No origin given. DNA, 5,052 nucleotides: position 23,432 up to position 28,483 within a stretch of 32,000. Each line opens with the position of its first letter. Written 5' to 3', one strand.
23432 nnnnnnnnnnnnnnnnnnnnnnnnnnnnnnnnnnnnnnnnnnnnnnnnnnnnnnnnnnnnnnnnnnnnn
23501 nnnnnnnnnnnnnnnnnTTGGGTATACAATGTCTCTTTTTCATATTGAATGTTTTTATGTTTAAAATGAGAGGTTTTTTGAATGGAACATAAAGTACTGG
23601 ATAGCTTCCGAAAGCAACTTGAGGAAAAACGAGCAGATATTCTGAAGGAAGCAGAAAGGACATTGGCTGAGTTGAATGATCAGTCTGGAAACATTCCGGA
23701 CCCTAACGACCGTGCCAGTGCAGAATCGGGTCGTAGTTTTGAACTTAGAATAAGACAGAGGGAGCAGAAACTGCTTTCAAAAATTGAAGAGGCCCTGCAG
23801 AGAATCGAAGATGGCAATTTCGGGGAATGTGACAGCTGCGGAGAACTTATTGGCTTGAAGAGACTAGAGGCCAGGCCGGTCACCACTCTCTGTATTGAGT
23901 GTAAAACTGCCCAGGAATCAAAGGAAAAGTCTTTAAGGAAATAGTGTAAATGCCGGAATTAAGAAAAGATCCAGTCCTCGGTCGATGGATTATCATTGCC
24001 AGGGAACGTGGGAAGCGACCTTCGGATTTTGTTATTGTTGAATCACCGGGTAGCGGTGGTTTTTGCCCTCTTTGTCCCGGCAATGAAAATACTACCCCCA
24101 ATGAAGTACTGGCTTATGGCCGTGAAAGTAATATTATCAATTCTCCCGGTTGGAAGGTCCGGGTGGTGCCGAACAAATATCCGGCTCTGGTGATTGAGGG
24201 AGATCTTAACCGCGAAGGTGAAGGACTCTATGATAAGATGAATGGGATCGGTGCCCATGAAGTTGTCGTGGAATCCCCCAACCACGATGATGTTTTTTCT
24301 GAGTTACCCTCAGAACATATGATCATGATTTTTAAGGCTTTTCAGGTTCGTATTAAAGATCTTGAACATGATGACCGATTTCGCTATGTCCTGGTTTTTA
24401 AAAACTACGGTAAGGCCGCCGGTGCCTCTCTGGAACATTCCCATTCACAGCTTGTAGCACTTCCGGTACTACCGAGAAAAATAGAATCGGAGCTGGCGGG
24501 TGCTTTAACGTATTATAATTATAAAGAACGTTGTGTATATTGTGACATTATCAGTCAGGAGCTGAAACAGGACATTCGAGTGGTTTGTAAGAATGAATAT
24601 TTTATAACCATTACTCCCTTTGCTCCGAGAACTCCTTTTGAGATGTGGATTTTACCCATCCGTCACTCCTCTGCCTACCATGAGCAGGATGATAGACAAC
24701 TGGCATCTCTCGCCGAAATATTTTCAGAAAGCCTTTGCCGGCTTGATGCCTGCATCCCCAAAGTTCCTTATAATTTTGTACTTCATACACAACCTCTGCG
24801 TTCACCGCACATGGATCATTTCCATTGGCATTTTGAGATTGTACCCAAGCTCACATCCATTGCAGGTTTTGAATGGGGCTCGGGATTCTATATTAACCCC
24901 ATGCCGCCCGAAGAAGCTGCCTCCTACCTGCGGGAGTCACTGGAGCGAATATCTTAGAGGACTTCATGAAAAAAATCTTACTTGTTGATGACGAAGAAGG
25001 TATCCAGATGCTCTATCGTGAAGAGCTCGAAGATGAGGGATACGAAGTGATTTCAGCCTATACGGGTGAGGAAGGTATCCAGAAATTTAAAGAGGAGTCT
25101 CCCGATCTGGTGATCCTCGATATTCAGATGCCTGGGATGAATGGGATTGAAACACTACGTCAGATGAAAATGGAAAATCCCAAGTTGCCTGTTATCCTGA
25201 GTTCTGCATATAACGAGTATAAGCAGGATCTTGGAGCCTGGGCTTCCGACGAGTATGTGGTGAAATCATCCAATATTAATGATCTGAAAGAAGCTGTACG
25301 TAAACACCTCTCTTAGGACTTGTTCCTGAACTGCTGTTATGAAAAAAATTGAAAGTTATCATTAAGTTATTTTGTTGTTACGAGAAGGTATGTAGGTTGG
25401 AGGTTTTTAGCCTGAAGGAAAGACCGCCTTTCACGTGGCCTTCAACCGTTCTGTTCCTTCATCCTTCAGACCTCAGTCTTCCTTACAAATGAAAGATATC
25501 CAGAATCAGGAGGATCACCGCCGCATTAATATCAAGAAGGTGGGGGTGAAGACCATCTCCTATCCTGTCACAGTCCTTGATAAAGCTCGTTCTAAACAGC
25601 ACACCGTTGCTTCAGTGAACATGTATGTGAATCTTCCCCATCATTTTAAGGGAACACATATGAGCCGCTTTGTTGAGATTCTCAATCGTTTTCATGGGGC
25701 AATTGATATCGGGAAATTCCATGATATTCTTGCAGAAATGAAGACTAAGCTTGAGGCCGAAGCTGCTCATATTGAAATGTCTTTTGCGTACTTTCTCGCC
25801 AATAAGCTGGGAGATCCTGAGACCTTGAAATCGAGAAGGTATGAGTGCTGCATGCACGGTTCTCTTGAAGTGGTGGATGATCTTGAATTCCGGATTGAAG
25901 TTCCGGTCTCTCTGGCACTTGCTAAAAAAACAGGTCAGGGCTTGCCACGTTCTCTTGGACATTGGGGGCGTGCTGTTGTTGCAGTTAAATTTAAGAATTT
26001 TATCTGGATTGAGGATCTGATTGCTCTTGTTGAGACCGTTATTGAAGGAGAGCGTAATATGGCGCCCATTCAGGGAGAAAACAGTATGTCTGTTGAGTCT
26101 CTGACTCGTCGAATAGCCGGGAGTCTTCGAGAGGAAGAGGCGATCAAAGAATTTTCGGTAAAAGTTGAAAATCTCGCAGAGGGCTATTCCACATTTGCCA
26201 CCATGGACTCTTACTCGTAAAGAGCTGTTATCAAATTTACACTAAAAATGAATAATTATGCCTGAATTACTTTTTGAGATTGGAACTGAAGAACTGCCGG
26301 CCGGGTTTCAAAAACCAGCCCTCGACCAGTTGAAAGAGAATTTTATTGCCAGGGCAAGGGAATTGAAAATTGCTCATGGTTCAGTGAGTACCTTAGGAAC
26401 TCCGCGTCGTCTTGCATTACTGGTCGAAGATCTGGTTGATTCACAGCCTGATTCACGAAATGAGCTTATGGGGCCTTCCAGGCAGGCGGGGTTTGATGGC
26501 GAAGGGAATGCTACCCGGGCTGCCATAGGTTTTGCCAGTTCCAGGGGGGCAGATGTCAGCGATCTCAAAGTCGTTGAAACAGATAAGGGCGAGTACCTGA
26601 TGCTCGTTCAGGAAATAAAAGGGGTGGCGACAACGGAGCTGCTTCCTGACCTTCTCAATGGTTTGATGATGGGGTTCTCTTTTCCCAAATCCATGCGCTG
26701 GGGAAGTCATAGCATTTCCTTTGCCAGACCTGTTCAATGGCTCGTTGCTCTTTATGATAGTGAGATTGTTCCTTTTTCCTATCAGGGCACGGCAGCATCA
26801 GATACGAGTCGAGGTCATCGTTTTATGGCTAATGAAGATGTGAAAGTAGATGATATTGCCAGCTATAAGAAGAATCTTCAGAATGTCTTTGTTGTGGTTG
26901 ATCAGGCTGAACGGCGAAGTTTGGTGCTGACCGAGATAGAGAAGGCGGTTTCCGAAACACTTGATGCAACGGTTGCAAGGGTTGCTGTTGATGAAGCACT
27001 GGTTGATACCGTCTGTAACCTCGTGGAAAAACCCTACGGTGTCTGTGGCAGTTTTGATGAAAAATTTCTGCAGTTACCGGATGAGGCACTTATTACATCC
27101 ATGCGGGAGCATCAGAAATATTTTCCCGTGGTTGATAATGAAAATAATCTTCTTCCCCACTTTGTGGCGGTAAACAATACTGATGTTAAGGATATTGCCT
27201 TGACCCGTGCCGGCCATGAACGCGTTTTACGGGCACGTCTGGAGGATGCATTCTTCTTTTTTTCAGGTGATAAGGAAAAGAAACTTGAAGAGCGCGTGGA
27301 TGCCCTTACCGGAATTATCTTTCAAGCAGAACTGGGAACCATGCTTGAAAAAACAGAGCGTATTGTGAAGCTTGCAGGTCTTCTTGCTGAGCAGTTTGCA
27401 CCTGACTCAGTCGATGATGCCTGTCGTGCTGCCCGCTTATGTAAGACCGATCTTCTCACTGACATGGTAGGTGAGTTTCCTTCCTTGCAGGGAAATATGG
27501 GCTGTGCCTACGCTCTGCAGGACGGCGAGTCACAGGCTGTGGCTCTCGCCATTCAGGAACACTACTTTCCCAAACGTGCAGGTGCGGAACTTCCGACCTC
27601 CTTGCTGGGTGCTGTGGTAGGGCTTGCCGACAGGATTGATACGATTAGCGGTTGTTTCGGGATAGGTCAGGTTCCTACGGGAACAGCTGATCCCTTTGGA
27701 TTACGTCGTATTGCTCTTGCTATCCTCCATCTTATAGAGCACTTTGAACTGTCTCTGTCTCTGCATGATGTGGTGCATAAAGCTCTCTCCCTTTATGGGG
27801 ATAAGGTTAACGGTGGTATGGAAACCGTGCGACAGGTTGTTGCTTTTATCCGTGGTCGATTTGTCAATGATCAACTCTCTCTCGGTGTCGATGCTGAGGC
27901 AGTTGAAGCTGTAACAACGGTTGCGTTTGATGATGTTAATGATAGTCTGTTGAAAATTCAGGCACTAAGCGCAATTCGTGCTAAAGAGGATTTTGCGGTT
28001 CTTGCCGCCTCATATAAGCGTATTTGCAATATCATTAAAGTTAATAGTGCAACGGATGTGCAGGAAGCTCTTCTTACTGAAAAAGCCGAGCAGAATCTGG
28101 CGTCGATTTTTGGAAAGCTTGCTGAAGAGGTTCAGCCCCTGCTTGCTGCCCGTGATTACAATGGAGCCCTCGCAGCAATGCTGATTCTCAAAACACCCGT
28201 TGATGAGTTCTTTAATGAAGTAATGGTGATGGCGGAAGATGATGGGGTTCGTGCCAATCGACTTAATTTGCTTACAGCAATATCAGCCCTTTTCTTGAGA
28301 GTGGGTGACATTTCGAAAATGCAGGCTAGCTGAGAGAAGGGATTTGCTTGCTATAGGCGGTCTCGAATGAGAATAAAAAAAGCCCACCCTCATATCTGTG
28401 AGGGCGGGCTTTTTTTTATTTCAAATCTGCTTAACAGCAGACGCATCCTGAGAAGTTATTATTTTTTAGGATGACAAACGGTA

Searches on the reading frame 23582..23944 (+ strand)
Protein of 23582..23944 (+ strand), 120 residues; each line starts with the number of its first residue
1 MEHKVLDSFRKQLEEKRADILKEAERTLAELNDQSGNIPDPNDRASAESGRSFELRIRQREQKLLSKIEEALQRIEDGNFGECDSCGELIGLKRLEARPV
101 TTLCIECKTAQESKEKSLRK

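Call 71: search_protein_families(library=pfam, proteins=[window:23582-23944:+], max_evalue=0.00001)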
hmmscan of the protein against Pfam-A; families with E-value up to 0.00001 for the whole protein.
window:23582-23944:+ (120 aa): 2 families
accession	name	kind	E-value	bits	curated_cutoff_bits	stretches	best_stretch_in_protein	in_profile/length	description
PF21157.2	DksA_N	-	6.5e-26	90.8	27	1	6-75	2-71/71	DnaK suppressor protein DksA, N-terminal domain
PF01258.23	zf-dskA_traR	-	3.9e-12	46.4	24.9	1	78-112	1-35/36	Prokaryotic dksA/traR C4-type zinc finger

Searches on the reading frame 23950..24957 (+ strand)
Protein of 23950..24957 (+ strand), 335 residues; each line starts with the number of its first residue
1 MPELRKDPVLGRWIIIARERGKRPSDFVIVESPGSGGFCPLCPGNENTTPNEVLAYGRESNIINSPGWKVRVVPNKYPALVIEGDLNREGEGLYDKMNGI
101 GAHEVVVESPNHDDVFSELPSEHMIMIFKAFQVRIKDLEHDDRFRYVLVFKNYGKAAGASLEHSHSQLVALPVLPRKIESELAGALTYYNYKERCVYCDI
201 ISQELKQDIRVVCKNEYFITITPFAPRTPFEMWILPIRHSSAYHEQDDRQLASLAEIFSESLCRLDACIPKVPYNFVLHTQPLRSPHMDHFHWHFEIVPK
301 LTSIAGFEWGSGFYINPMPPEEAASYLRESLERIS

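Call 71: search_protein_families(library=pfam, proteins=[window:23950-24957:+], max_evalue=0.00001)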
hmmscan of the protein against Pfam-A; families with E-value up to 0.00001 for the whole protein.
window:23950-24957:+ (335 aa): 4 families
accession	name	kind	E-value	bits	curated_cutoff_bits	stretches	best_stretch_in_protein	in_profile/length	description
PF16268.10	DUF4921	-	1.8e-14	54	28.5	1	122-332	199-398/425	Domain of unknown function (DUF4921)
PF01087.27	GalP_UDP_transf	-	1.2e-12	49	22.1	1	5-175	15-184/184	Galactose-1-phosphate uridyl transferase, N-terminal domain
PF16285.10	DUF4931_N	-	7.9e-10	39.3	24.1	1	104-171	54-121/124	Domain of unknown function (DUF4931) N-terminal domain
PF02744.22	GalP_UDP_tr_C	-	4.4e-08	33.5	29.2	1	188-297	8-119/165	Galactose-1-phosphate uridyl transferase, C-terminal domain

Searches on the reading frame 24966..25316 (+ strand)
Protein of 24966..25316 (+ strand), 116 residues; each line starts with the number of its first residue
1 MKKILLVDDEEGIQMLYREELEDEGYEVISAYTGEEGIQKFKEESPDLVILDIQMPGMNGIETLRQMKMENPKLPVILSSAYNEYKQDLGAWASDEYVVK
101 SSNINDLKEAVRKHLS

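Call 71: search_protein_families(library=pfam, proteins=[window:24966-25316:+], max_evalue=0.00001)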
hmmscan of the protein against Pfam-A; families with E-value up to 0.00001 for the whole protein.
window:24966-25316:+ (116 aa): 1 family
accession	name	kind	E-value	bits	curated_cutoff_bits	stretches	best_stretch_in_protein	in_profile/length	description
PF00072.30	Response_reg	-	7.9e-27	94.1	30.2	1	4-112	1-111/111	Response regulator receiver domain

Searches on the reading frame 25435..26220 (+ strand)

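Call 71: search_protein_families(library=pfam, proteins=[window:25435-26220:+], max_evalue=0.00001)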
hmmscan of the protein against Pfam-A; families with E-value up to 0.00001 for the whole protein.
window:25435-26220:+ (261 aa): 1 family
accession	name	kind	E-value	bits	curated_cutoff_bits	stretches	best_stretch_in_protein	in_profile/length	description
PF02649.19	GCHY-1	-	6e-45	154.2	25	1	19-246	1-249/260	Type I GTP cyclohydrolase folE2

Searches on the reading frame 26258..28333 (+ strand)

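Call 71: search_protein_families(library=pfam, proteins=[window:26258-28333:+], max_evalue=0.00001)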
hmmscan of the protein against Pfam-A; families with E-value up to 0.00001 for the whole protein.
window:26258-28333:+ (691 aa): 2 families
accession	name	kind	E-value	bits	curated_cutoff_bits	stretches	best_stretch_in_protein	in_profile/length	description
PF02092.22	tRNA_synt_2f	-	9.8e-195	648.9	29.2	1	4-553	1-535/536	Glycyl-tRNA synthetase beta subunit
PF05746.21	DALR_1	-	1e-09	38.9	22.3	1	584-677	3-100/117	DALR anticodon binding domain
